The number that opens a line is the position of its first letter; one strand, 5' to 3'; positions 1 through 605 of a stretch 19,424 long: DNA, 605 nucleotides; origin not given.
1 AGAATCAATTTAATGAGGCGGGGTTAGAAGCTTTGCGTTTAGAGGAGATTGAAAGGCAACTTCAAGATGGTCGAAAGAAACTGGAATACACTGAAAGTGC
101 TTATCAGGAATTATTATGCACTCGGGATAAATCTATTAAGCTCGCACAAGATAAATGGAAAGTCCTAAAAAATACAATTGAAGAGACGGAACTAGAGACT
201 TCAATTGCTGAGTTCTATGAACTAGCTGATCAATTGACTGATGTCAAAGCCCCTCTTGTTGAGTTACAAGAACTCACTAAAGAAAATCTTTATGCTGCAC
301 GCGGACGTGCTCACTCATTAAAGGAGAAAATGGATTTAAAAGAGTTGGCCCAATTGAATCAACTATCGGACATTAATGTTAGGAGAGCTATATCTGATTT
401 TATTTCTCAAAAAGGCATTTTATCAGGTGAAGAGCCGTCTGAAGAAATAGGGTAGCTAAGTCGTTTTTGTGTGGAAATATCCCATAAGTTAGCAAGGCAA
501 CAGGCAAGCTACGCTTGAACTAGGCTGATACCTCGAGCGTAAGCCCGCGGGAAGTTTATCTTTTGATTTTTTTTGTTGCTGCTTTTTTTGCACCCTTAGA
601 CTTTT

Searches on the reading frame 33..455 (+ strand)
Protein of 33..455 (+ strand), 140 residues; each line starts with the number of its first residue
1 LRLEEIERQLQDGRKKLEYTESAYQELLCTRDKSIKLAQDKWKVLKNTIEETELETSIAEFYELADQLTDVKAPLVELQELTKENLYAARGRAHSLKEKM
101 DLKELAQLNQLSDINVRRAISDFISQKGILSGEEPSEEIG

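Call 5: search_protein_families(library=pfam, proteins=[window:33-455:+], max_evalue=0.01)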
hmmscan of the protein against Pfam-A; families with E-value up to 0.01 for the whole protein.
window:33-455:+ (140 aa): 0 families

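Call 6: search_protein_families(library=ncbifam, proteins=[window:33-455:+], max_evalue=0.01)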
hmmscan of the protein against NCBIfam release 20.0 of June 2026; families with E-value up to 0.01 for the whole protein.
window:33-455:+ (140 aa): 0 families

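Call 13: search_protein_families(library=pfam, proteins=[window:33-455:+], max_evalue=5)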
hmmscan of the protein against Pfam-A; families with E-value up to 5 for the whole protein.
window:33-455:+ (140 aa): 5 families
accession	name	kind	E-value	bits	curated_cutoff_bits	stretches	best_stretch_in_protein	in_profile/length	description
PF16644.10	NEXCaM_BD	-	0.017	15.8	26.7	1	77-119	26-67/109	Regulatory region of Na+/H+ exchanger NHE binds to calmodulin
PF11291.13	DUF3091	-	0.027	15.1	25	1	3-72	20-88/100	Protein of unknown function (DUF3091)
PF23737.1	HTH_71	-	0.08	13.3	27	1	100-122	19-41/50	HTH 3-helical bundle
PF21408.2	MTR4-like_stalk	-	0.48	11.2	24.2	1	33-73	15-57/64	Exosome RNA helicase MTR4-like, stalk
PF06810.17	Phage_scaffold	-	1.6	9.1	35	1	39-128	24-107/170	Phage capsid assembly scaffolding protein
